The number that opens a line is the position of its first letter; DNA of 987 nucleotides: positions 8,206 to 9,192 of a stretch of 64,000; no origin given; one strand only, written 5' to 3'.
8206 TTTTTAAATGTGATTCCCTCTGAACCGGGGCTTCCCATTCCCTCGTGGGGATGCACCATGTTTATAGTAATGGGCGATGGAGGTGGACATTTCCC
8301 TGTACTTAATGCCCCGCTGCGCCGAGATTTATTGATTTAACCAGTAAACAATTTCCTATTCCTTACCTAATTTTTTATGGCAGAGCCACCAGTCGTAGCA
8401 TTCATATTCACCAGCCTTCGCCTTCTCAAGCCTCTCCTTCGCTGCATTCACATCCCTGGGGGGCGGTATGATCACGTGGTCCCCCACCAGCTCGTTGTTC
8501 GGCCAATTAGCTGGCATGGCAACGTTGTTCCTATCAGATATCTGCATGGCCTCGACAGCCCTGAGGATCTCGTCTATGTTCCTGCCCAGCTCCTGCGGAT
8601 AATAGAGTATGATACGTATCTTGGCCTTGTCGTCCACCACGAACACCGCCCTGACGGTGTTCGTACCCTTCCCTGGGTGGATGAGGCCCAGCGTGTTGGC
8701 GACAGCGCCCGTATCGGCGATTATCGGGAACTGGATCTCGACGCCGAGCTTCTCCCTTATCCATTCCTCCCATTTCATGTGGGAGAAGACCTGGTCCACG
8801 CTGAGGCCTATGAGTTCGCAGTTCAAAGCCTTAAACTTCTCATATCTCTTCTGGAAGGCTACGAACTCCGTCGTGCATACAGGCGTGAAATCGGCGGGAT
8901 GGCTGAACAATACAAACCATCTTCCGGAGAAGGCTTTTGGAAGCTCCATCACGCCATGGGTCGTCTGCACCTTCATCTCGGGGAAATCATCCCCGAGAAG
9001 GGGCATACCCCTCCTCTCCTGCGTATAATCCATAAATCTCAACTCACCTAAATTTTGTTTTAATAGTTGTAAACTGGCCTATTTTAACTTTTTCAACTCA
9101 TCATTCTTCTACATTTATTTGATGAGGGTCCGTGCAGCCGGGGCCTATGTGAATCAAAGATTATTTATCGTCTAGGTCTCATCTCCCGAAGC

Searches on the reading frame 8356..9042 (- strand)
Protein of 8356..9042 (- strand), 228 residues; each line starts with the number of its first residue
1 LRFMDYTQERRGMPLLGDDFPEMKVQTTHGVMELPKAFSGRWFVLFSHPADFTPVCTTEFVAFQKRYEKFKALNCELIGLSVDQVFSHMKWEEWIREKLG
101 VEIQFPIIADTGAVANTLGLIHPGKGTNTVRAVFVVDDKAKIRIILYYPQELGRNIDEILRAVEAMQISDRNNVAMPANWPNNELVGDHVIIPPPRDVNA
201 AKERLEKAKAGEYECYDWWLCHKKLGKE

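Call 58: search_protein_families(library=pfam, proteins=[window:8356-9042:-], max_evalue=0.001)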
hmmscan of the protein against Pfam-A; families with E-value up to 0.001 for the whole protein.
window:8356-9042:- (228 aa): 3 families
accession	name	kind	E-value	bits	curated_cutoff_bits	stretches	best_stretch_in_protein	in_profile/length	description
PF00578.27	AhpC-TSA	-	4.9e-29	101.2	26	1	17-143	2-122/124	AhpC/TSA family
PF08534.16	Redoxin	-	1.7e-12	47.8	26.6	1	17-143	3-129/148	Redoxin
PF10417.14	1-cysPrx_C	-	9.2e-10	38.8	21.1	1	165-206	1-39/41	C-terminal domain of 1-Cys peroxiredoxin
